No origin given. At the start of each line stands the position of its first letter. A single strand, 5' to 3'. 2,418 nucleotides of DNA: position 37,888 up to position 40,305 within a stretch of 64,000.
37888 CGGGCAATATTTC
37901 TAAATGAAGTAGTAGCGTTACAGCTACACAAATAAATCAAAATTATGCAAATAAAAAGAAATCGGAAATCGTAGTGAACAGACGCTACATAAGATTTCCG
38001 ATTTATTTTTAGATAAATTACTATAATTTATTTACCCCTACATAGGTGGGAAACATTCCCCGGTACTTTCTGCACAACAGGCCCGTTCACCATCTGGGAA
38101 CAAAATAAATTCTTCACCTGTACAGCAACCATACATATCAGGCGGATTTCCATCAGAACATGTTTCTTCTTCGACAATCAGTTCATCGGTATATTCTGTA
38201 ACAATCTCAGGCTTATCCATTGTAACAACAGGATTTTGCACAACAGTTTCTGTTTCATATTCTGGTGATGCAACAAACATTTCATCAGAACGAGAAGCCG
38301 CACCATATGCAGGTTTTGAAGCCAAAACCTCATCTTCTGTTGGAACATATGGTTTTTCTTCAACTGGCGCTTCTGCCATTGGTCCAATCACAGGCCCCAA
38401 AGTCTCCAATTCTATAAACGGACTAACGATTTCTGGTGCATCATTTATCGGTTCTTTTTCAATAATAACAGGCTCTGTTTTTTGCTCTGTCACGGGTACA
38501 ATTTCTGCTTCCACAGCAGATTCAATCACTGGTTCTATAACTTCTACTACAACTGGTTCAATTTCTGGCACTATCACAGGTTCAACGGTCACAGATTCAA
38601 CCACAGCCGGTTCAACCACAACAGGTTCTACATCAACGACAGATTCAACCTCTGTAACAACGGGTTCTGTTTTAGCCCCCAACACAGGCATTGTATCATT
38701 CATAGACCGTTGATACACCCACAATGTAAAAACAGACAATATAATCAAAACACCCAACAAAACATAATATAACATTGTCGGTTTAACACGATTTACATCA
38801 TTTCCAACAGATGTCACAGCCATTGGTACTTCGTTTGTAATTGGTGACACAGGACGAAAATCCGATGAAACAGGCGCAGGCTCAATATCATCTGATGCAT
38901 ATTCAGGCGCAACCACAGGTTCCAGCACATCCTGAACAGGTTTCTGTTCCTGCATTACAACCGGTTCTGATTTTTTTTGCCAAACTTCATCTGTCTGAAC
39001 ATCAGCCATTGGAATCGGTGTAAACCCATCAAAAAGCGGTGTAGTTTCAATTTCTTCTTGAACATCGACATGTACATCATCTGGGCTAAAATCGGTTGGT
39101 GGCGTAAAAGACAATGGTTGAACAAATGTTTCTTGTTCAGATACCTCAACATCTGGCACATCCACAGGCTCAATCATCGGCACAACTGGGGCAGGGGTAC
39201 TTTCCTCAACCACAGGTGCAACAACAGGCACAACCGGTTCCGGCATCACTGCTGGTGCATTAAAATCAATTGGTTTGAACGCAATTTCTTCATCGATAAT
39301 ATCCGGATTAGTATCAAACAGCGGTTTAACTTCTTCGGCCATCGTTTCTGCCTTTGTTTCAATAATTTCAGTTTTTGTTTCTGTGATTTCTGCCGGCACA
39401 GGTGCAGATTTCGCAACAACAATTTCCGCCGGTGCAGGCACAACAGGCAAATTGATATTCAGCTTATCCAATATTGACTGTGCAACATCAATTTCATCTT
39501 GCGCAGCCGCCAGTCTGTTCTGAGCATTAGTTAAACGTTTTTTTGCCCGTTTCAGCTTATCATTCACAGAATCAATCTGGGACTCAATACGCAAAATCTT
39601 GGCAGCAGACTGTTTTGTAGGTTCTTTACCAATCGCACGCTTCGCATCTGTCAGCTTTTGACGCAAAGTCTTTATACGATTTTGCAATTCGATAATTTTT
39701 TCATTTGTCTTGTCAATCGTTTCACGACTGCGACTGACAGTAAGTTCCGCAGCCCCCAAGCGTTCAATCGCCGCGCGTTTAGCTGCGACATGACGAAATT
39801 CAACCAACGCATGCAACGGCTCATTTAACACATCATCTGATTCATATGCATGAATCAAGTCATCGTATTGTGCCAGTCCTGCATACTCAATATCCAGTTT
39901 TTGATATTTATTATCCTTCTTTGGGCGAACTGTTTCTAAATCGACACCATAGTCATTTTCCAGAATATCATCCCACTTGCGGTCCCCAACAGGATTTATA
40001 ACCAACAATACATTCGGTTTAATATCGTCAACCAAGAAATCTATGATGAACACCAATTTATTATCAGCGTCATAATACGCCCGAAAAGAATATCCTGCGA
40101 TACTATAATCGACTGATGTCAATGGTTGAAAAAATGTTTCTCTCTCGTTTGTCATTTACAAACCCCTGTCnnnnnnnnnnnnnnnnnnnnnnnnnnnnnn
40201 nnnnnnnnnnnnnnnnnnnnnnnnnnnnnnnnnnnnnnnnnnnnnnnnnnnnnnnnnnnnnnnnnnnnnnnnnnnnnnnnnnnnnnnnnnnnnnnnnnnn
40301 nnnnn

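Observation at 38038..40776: gcrA appears to be co-transcribed with a 705-aa Pro/Val/Glu-rich bitopic membrane protein ending in a Cys knot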

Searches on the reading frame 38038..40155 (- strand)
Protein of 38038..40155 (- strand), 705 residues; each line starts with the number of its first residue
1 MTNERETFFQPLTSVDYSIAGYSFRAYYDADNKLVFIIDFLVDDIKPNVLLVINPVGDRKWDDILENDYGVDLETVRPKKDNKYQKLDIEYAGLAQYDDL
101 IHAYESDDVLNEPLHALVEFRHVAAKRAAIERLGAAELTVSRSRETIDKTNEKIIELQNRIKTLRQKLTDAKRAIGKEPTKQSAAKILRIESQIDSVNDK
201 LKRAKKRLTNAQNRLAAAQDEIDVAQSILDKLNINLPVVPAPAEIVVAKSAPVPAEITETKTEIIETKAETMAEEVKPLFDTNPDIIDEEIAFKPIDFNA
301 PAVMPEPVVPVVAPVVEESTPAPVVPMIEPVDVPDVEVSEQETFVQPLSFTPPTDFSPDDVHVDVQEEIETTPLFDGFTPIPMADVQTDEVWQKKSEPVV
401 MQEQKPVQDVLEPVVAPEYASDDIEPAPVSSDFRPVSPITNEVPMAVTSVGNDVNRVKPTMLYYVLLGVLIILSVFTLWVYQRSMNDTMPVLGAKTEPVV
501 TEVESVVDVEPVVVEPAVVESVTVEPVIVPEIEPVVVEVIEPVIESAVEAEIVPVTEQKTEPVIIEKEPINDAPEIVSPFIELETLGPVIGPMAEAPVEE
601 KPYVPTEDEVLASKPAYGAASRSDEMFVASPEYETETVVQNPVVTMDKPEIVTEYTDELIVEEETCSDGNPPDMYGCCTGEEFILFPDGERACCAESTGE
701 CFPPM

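Call 3: search_protein_families(library=pfam, proteins=[window:38038-40155:-], max_evalue=0.1)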
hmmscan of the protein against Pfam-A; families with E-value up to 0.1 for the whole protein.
window:38038-40155:- (705 aa): 12 families
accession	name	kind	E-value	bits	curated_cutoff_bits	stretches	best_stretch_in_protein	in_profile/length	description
PF14712.11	Snapin_Pallidin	-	5.6e-05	23.9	29.6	1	137-210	12-87/89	Snapin/Pallidin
PF14257.11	DUF4349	-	0.0054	16.6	27.7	1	128-222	62-152/213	Domain of unknown function (DUF4349)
PF12795.12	MscS_porin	-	0.0085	16.1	34.4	1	144-234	43-134/238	Mechanosensitive ion channel porin domain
PF03961.19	FapA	-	0.009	16.1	31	1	147-225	149-229/272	Flagellar Assembly Protein A beta solenoid domain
PF02601.20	Exonuc_VII_L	-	0.014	15.4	35.9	1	135-221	134-258/315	Exonuclease VII, large subunit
PF01923.23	Cob_adeno_trans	-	0.021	15.3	24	1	141-218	42-123/171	Cobalamin adenosyltransferase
PF14362.11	DUF4407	-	0.027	14.2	31.3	1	127-230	122-219/297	Domain of unknown function (DUF4407)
PF15905.10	HMMR_N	-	0.028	14.3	30.1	1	128-224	227-319/330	Hyaluronan mediated motility receptor N-terminal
PF25398.1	CUX1_N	-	0.031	14.7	27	1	139-224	18-107/116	CUX1-like, N-terminal tRNA-binding arm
PF23735.1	KIF9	-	0.033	14.8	31.9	1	143-232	30-119/140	Kinesin-like protein KIF9 domain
PF25764.1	KIF21A_4th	-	0.056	13.5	33.1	1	126-218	40-129/183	KIF21A-like domain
PF14193.11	DUF4315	-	0.094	13.2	27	1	144-171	6-33/79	Domain of unknown function (DUF4315)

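Call 4: search_protein_families(library=ncbifam, proteins=[window:38038-40155:-], max_evalue=0.1)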
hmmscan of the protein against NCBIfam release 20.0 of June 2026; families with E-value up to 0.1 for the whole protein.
window:38038-40155:- (705 aa): 20 families
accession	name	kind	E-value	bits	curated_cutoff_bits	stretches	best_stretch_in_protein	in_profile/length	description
NF045487.1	ASRP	equivalog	1.1e-05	24.3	300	1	99-290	99-282/593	archaea-specific SMC-related protein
TIGR02169.1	SMC_prok_A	equivalog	3.6e-05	21.7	729.4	1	120-239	227-349/1165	chromosome segregation protein SMC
NF003034.1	PRK03918.1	equivalog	9.6e-05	20.5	700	1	127-232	608-716/878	DNA double-strand break repair ATPase Rad50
TIGR02168.1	SMC_prok_B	equivalog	0.00023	19.1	567.35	1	135-233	383-483/1181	chromosome segregation protein SMC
NF047515.1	SpiroCoCo_C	equivalog_domain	0.00095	18.4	125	1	130-224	144-236/313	SpiroCoCo family coiled-coil protein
TIGR04211.1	SH3_and_anchor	equivalog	0.0011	18.7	65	1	118-226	53-159/198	TIGR04211 family SH3 domain-containing protein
NF038350.1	taxis_HmpF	equivalog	0.0022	16.4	200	1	126-234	199-302/553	pilus motility taxis protein HmpF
TIGR04320.1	Surf_Exclu_PgrA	domain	0.0024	17.2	70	1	153-231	252-333/360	SEC10/PgrA surface exclusion domain-containing protein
NF045780.1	TrlF_fam_ATP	equivalog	0.0077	15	350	1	130-269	448-577/944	TrlF family AAA-like ATPase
NF008438.0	PRK11281.1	equivalog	0.014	13.1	991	1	141-231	83-167/1113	mechanosensitive channel MscK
NF047516.1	LA_3659_fam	equivalog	0.017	14.7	36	1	128-222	110-209/221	LA_3659 family protein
NF047514.1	SpiroCoCo_N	equivalog_domain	0.017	14.7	75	1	128-222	110-209/221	SpiroCoCo family coiled-coil protein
NF002572.0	PRK02224.1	equivalog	0.018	13.3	1087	1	130-233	327-432/888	DNA double-strand break repair ATPase Rad50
NF041034.1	Rad50_Sulf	equivalog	0.021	12.7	1000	1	107-223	506-628/872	DNA double-strand break repair ATPase Rad50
NF003413.0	PRK04778.1-7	equivalog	0.053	11.9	556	1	145-251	346-452/564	septation ring formation regulator EzrA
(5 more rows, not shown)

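Call 7: find_encoding_contigs(protein=window:38038-40155:-, flank=10000, max_places=6)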
Protein window:38038-40155:- (705 aa): no gene with exactly this product is on record in the collection.

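Call 17: search_protein_representatives(protein=window:38038-40155:-)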
Query: 705 residues. Proteins with E-value up to 0.001 (for the whole library): 292; up to 1e-10: 234; up to 1e-30: 184. The best 150 are listed.
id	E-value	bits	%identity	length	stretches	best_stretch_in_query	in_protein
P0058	0.0e+00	1025.8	77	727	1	1-705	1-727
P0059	1.2e-158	546.4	52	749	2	1-359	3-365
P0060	3.7e-152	525.0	52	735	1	1-705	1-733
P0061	3.0e-147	508.7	50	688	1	12-705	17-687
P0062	2.5e-145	502.4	56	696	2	1-431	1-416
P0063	8.9e-144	497.2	53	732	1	1-705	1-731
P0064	6.2e-143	494.5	54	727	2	1-568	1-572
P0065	3.6e-141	488.6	53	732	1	1-705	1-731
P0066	6.9e-137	474.5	52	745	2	1-530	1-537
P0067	6.0e-136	471.4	50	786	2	1-642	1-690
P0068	4.2e-135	468.6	51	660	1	4-705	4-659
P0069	9.8e-134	464.1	47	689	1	9-705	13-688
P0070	1.2e-130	453.8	52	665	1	11-705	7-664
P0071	1.7e-126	440.1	47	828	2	1-649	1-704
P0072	4.6e-126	438.7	46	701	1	3-705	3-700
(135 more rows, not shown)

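Call 21: find_related_loci(query=A1, collection=genome_contigs, flank=5000)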
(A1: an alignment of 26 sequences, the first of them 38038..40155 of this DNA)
Query A1 (705 aa) in genome_contigs; peptide patterns used: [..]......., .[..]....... (x = any residue, [..] = any of these).
333 stretches matched a pattern; 310 encode a relative of the query (tblastn E <= 1e-3); the best 80 are kept; 80 distinct loci.
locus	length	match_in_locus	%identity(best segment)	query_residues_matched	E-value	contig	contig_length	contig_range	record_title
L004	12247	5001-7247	68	1-705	0e+0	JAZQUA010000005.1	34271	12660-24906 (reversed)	MAG: Candidatus Enterousia sp. isolate T1900045184_TC20190180.MAGScoT_cleanbin_000030 SGB_9218_k141_4248061, whole genom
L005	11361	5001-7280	56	1-705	0e+0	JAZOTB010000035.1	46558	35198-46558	MAG: Candidatus Enterousia sp. isolate T1900045541_YK20190235.MAGScoT_cleanbin_000047 SGB_7810_k141_613652, whole genome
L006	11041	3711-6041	58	1-705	0e+0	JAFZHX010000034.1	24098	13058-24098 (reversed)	MAG: Alphaproteobacteria bacterium isolate RGIG7782 Water_buffalos_Rectum.Co__c2872059, whole genome shotgun sequence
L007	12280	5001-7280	55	1-705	0e+0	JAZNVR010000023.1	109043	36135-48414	MAG: Candidatus Enterousia sp. isolate T1900044788_TS20190254.MAGScoT_cleanbin_000026 SGB_2627_k141_1866096, whole genom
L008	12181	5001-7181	72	1-705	0e+0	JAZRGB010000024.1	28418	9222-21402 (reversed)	MAG: Candidatus Enterousia sp. isolate T1900045493_YK20190187.MAGScoT_cleanbin_000028 SGB_7394_k141_1490019, whole genom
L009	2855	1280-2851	66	1-512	0e+0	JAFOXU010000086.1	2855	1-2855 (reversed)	MAG: Alphaproteobacteria bacterium isolate RGIG896 Dairy_cattle_Rectum-3__c761711, whole genome shotgun sequence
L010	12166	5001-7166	52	1-705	0e+0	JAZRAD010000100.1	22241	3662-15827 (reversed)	MAG: Candidatus Enterousia sp. isolate T1900045145_TC20190139.MAGScoT_cleanbin_000014 SGB_4937_k141_1860653, whole genom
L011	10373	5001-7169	47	1-705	0e+0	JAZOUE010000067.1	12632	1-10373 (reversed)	MAG: Candidatus Enterousia sp. isolate T1900045534_YK20190228.MAGScoT_cleanbin_000043 SGB_7755_k141_429729, whole genome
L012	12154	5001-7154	50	1-705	6e-177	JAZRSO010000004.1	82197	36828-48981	MAG: Candidatus Enterousia sp. isolate T1900045346_YK20190036.MAGScoT_cleanbin_000031 SGB_6715_k141_2186547, whole genom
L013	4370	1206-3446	45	1-705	0e+0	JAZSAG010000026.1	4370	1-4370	MAG: Candidatus Enterousia sp. isolate T1900044938_TS20190404.MAGScoT_cleanbin_000029 SGB_3452_k141_1918759, whole genom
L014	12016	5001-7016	49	1-705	1e-173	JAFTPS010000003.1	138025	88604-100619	MAG: Alphaproteobacteria bacterium isolate RGIG4037 Roe_deer_Cecum-5__c1035, whole genome shotgun sequence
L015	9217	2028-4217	47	1-705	2e-170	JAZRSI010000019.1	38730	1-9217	MAG: Candidatus Enterousia sp. isolate T1900045347_YK20190037.MAGScoT_cleanbin_000032 SGB_6723_k141_1776824, whole genom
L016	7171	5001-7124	50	1-705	6e-166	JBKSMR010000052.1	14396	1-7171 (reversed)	MAG: Alphaproteobacteria bacterium isolate 125_22-69 k141_1221736, whole genome shotgun sequence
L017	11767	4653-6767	45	1-705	1e-165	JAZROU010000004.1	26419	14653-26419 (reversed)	MAG: Candidatus Enterousia sp. isolate T1900045388_YK20190078.MAGScoT_cleanbin_000020 SGB_6918_k141_140896, whole genome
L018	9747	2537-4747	46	1-705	5e-165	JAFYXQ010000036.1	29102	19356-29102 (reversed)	MAG: Alphaproteobacteria bacterium isolate RGIG7515 Water_buffalos_Colon.Co__c1416145, whole genome shotgun sequence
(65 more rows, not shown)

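Call 49: find_homologous_proteins(query=A1, max_evalue=0.001)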
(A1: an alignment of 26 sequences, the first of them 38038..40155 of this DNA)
Query A1 (26 sequences) (705 aa, profile of the alignment): 791 proteins with E <= 0.001 among 8000 candidates; the best 120 are listed.
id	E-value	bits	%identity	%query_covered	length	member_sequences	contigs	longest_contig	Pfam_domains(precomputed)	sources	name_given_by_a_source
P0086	4.7e-255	867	40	100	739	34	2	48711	-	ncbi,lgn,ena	-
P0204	2.5e-251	855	43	100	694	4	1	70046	-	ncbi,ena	-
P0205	7.7e-251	853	43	100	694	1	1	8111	-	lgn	-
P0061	2.2e-250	852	46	98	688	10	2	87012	-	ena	-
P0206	8.4e-250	850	42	100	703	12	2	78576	-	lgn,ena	-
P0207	1.3e-249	849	44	100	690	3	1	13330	-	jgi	-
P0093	5.0e-248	844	40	100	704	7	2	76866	-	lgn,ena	-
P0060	6.0e-248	844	48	100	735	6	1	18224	-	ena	-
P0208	1.0e-247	843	49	68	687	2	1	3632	-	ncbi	-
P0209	1.9e-247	842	39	100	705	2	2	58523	-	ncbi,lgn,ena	-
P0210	2.4e-247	842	45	100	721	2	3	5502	-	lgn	-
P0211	9.0e-247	840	41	100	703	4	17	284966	-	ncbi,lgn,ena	-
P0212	1.0e-246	840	42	100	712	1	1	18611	-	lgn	-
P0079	3.7e-246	838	42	100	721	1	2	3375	-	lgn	-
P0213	6.2e-243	827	48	100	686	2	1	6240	-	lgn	-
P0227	2.3e-240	819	100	100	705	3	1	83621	-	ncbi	-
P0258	1.1e-236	807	45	100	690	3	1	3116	PF28019.1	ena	-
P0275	5.6e-234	798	46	100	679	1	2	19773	PF28019.1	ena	-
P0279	8.2e-234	797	47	100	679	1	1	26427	-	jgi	jgi:division protein CdvB (Snf7/Vps24/ESCRT-III family)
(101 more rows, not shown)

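Call 50: search_protein_families(library=pfam, proteins=[P0258, P0275, P0279, P0227], max_evalue=1)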
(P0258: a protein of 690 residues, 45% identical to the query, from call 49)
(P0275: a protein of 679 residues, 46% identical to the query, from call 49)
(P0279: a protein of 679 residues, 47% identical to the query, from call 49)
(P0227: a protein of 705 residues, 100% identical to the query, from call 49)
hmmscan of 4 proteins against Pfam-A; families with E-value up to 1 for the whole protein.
P0258 (690 aa): 4 families
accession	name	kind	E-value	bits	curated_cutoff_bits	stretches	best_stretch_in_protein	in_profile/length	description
PF02601.20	Exonuc_VII_L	-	0.3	11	35.9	1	122-235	153-265/315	Exonuclease VII, large subunit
PF23338.1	PTHB1_hp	-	0.55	11.1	27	0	143-219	17-93/104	PTHB1 hairpin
PF22638.1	FlgK_D1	-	0.57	10.1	28.6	0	143-212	38-103/233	Flagellar hook-associated protein FlgK helical domain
PF14362.11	DUF4407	-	0.82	9.3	31.3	0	131-238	116-227/297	Domain of unknown function (DUF4407)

P0275 (679 aa): 3 families
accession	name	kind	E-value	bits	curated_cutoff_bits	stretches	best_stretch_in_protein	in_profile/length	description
PF15013.11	CCSMST1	-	0.11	13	26.1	1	452-488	23-59/74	CCSMST1 family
PF00700.27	Flagellin_C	-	0.22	12.3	23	0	189-228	20-55/86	Bacterial flagellin C-terminal helical region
PF02601.20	Exonuc_VII_L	-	0.24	11.3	35.9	1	122-235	153-265/315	Exonuclease VII, large subunit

P0279 (679 aa): 6 families
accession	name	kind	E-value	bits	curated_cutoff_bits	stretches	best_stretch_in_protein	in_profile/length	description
PF15013.11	CCSMST1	-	0.085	13.5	26.1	1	452-489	23-60/74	CCSMST1 family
PF14394.12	DUF4423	-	0.31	11.3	30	0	200-245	31-77/165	Domain of unknown function (DUF4423)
PF14362.11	DUF4407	-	0.34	10.6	31.3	1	131-235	116-224/297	Domain of unknown function (DUF4407)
PF24531.2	ANC1_spectrin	-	0.41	11.5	27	0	189-235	8-53/95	Nuclear anchorage protein 1, spectrin repeat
PF02601.20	Exonuc_VII_L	-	0.47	10.3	35.9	1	123-220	154-249/315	Exonuclease VII, large subunit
PF07554.19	FIVAR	-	0.97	10.6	29.2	0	181-215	36-70/71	FIVAR domain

P0227 (705 aa): 28 families (the best 25 are shown)
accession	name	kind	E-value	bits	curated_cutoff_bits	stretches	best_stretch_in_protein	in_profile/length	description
PF14712.11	Snapin_Pallidin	-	5.6e-05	23.9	29.6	1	137-210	12-87/89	Snapin/Pallidin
PF14257.11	DUF4349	-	0.0054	16.6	27.7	1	128-222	62-152/213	Domain of unknown function (DUF4349)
PF12795.12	MscS_porin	-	0.0085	16.1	34.4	1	144-234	43-134/238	Mechanosensitive ion channel porin domain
PF03961.19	FapA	-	0.009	16.1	31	1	147-225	149-229/272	Flagellar Assembly Protein A beta solenoid domain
PF02601.20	Exonuc_VII_L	-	0.014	15.4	35.9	1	135-221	134-258/315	Exonuclease VII, large subunit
PF01923.23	Cob_adeno_trans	-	0.021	15.3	24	1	141-218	42-123/171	Cobalamin adenosyltransferase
PF14362.11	DUF4407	-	0.027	14.2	31.3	1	127-230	122-219/297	Domain of unknown function (DUF4407)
PF15905.10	HMMR_N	-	0.028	14.3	30.1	1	128-224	227-319/330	Hyaluronan mediated motility receptor N-terminal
PF25398.1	CUX1_N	-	0.031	14.7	27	1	139-224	18-107/116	CUX1-like, N-terminal tRNA-binding arm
PF23735.1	KIF9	-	0.033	14.8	31.9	1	143-232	30-119/140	Kinesin-like protein KIF9 domain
PF25764.1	KIF21A_4th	-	0.056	13.5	33.1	1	126-218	40-129/183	KIF21A-like domain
PF14193.11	DUF4315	-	0.094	13.2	27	1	144-171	6-33/79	Domain of unknown function (DUF4315)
PF13166.12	AAA_13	-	0.16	11.1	36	1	137-234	368-465/713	AAA domain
PF16716.10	BST2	-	0.17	13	27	0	144-173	58-87/91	Bone marrow stromal antigen 2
PF08537.15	NBP1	-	0.17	11.8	25.8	1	158-235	153-232/330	Fungal Nap binding protein NBP1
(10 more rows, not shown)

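Call 51: find_encoding_contigs(protein=P0227, flank=3000, max_places=2)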
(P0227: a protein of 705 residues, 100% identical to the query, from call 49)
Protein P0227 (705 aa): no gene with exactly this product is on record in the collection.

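Call 61: find_related_loci(query=A5, collection=metagenome_contigs, flank=4000)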
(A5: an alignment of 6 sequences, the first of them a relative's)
Query A5 (664 aa) in metagenome_contigs; peptide patterns used: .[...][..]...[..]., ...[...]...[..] (x = any residue, [..] = any of these).
244 stretches matched a pattern; 111 encode a relative of the query (tblastn E <= 1e-3); the best 80 are kept; 80 distinct loci.
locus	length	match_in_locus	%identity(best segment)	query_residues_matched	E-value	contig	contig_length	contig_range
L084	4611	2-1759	73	50-664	0e+0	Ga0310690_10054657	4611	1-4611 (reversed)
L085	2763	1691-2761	100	1-357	0e+0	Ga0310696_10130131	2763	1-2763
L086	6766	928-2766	59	1-663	0e+0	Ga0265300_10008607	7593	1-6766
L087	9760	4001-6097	49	1-662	0e+0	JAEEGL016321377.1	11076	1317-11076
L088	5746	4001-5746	58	1-604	1e-179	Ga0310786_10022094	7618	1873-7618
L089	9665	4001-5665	51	1-561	2e-161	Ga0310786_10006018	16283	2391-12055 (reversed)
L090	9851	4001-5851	49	1-622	1e-160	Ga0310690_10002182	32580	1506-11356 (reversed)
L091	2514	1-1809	49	29-660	1e-170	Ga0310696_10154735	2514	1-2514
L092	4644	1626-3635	49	27-661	1e-161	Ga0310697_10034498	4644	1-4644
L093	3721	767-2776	50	1-663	3e-162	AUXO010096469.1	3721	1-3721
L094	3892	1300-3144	51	1-622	9e-162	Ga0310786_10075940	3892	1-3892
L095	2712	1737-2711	78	1-327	2e-159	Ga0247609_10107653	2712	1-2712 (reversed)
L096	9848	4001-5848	50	1-626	4e-156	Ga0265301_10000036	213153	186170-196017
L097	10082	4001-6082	44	1-660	5e-146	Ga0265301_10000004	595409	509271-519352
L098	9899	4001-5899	47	1-626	3e-143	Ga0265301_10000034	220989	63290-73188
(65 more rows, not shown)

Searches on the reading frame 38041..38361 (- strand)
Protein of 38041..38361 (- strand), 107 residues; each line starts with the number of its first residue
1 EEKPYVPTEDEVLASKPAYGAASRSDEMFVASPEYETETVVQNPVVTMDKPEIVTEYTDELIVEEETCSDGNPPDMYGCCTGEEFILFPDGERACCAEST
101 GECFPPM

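Call 25: find_homologous_proteins(query=window:38041-38361:-, max_evalue=0.01)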
Query seq(107 aa) (107 aa): 4 proteins with E <= 0.01 among 5 candidates.
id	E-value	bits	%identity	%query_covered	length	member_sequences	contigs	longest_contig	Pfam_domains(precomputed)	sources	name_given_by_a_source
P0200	3.2e-47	177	71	100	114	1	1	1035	-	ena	-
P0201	1.0e-44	169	67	95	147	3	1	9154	-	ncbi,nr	ncbi:MAG: hypothetical protein II238_04020, partial [Alphaproteobacteria bacterium]|nr:hypothetical 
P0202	3.1e-25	106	54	100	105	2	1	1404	-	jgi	jgi:hypothetical protein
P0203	4.0e-24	103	58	79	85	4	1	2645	-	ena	-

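Call 71: search_protein_families(library=pfam, proteins=[window:38041-38322:-], max_evalue=10)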
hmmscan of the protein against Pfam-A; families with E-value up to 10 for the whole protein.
seq(94 aa): 0 families
